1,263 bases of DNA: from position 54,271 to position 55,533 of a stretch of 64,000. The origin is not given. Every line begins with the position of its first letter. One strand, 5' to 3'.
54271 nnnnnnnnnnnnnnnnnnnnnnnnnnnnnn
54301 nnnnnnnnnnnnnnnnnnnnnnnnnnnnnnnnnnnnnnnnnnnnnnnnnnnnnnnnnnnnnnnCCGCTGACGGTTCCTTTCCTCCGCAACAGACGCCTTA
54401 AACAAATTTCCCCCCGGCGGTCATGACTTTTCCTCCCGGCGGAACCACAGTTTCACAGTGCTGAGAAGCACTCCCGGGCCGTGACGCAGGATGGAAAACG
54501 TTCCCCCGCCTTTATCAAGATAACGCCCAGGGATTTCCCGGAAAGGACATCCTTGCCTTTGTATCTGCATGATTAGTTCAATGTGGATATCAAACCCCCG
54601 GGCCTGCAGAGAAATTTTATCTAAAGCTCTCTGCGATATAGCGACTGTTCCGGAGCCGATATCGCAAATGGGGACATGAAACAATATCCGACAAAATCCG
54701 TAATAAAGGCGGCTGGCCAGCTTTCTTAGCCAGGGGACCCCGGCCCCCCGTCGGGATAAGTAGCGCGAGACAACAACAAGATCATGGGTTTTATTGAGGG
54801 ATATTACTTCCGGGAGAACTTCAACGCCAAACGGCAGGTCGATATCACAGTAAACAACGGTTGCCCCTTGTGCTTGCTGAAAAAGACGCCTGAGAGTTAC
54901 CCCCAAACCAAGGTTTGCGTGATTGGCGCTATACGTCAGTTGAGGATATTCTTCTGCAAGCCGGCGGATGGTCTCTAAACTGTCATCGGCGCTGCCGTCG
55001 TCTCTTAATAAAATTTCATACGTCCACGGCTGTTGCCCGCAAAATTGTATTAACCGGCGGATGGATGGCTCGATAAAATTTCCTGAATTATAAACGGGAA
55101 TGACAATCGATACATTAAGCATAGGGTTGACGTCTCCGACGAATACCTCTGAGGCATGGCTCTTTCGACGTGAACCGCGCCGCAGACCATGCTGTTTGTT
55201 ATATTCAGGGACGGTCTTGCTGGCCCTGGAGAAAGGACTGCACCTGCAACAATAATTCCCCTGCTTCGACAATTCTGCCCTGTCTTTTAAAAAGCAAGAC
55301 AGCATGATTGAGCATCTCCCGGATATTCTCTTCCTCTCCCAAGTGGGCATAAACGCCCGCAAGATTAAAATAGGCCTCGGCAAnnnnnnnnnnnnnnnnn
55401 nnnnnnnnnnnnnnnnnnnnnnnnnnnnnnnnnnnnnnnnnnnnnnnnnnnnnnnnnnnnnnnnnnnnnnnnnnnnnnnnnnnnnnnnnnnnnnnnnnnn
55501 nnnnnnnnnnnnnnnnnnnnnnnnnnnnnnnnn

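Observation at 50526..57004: Candidate lipid-linked (polyprenol-phosphate-sugar) glycosylation module next to tRNA-Leu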

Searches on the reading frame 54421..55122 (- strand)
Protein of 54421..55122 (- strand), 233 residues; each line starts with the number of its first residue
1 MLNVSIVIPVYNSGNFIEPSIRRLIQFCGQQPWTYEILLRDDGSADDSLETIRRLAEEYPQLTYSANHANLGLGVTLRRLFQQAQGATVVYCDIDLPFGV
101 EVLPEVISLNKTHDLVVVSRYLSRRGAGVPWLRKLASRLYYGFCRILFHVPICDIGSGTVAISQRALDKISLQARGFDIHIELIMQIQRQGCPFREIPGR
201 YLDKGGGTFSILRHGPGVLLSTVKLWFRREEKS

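Call 12: search_solved_structures(query=window:54421-55122:-, max_evalue=0.001)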
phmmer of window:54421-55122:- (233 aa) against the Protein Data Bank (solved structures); distinct sequences matched with E-value up to 0.001: 17.
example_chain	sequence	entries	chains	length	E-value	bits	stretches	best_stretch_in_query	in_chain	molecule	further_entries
5mlz_A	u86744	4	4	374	3.3e-14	56.1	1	2-186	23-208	Dolichol monophosphate mannose synthase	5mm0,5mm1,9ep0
5eke_A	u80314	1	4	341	1.2e-10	44.4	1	3-145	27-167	Uncharacterized glycosyltransferase sll0501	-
5ekp_C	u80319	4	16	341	1.2e-10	44.4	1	3-145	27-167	Uncharacterized glycosyltransferase sll0501 | Glycosyltransferase sll0501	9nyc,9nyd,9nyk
9nye_A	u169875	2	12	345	1.3e-10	44.4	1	3-145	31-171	Glycosyltransferase sll0501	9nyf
9hwj_A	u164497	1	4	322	1.5e-09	40.9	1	3-141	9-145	Undecaprenyl-phosphate 4-deoxy-4-formamido-L-arabinose transferase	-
9bhc_C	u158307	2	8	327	1.1e-08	38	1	3-116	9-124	Undecaprenyl-phosphate 4-deoxy-4-formamido-L-arabinose transferase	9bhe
8vxh_A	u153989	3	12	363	1.4e-08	37.7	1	3-116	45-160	Undecaprenyl-phosphate 4-deoxy-4-formamido-L-arabinose transferase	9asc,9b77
2z87_A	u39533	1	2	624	1.5e-07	34.3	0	4-93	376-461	Chondroitin synthase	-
2z86_A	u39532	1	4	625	1.5e-07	34.3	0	4-93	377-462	Chondroitin synthase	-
8bz8_A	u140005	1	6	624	7e-07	32.1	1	3-124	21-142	Glycosyltransferase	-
8bz4_A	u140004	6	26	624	7e-07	32.1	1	3-124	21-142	Glycosyltransferase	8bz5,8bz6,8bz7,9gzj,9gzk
3bcv_A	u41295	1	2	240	2.3e-05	27.2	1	3-96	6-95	Putative glycosyltransferase protein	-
5tze_C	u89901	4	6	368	0.00014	24.5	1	4-131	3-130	Glycosyl transferase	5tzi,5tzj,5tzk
5tz8_A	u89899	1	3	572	0.00033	23.3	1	4-131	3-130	Glycosyl transferase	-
8vh7_A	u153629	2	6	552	0.00035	23.3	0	4-95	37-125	Heparosan synthase B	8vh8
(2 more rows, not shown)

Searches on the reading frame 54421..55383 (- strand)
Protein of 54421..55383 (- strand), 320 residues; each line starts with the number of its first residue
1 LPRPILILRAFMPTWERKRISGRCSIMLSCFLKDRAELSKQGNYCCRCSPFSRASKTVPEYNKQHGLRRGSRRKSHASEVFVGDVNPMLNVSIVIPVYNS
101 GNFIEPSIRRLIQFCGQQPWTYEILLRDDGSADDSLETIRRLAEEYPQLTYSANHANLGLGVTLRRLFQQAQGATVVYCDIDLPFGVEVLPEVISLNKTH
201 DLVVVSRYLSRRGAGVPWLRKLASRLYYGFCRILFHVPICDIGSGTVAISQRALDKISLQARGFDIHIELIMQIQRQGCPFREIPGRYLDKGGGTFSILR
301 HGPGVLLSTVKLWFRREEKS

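Call 3: search_protein_families(library=pfam, proteins=[window:54421-55383:-], max_evalue=0.1)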
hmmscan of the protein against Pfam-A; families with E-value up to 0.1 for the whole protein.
window:54421-55383:- (320 aa): 2 families
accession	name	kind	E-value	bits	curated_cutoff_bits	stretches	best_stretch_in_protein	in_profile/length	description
PF00535.33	Glycos_transf_2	-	9.9e-19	68.3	23.3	1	92-256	1-166/168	Glycosyl transferase family 2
PF10111.15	Glyco_tranf_2_2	-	0.0002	21.4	27.3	1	92-195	1-104/276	Glycosyltransferase like family 2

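Call 4: search_protein_families(library=ncbifam, proteins=[window:54421-55383:-], max_evalue=0.1)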
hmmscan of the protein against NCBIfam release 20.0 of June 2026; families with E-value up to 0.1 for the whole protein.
window:54421-55383:- (320 aa): 18 families
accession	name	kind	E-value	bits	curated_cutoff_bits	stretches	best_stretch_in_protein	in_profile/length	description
NF007986.1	PRK10714.1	equivalog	6.2e-14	51.7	529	1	86-227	3-142/316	undecaprenyl-phosphate 4-deoxy-4-formamido-L-arabinose transferase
NF007482.0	PRK10073.1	equivalog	1e-13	51.1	423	1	89-204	6-117/334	glycosyltransferase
NF047588.1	GlcsyltransPgfSStrep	equivalog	2.3e-13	50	500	1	90-257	2-167/308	glycosyltransferase PgfS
TIGR03937.1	PgaC_IcaA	equivalog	1.1e-09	37.7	422.3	1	86-182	42-135/407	poly-beta-1,6-N-acetyl-D-glucosamine synthase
TIGR04182.1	glyco_TIGR04182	equivalog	2.7e-09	36.8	325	1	90-295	1-197/293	S-layer glycoprotein N-glycosyltransferase AglJ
NF047683.1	TeichurnBiosyTuaG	equivalog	3.4e-07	30.2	400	1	90-201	7-115/252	teichuronic acid biosynthesis protein TuaG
NF053739.1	GlytfEpsEBac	equivalog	1.1e-06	27.9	450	1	90-182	2-92/265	glycosyltransferase EpsE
NF041875.1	EPS_EpsD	equivalog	1.3e-06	28.1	370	1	91-219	1-132/325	exopolysaccharide biosynthesis glycosyltransferase EpsD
NF041391.1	DPhHxTase_Halo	equivalog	1.8e-06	27.1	375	1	157-302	53-198/213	dolichyl-phosphate hexose transferase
TIGR03111.1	glyc2_xrt_Gpos1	hypoth_equivalog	2.2e-05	23.5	363.95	1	89-188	49-147/439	TIGR03111 family XrtG-associated glycosyltransferase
NF058614.1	PPMAGASynPpgS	equivalog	4.2e-05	23.1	370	1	91-279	2-187/226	polyprenyl-phospho-N-acetylgalactosaminyl synthase PpgS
NF038302.1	EPS_HpsE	equivalog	4.2e-05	22.7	300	1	90-182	2-96/307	hormogonium polysaccharide biosynthesis glycosyltransferase HpsE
TIGR04283.1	glyco_like_mftF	equivalog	0.00018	21.2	182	1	91-148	1-52/221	TIGR04283 family arsenosugar biosynthesis glycosyltransferase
NF010496.0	PRK13915.1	equivalog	0.00042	19.5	262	1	87-183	29-127/307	glucosyl-3-phosphoglycerate synthase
NF050050.1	ProtGlycPglI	equivalog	0.0016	17.8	500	1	90-156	3-66/306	GalNAc(5)-diNAcBac-PP-undecaprenol beta-1,3-glucosyltransferase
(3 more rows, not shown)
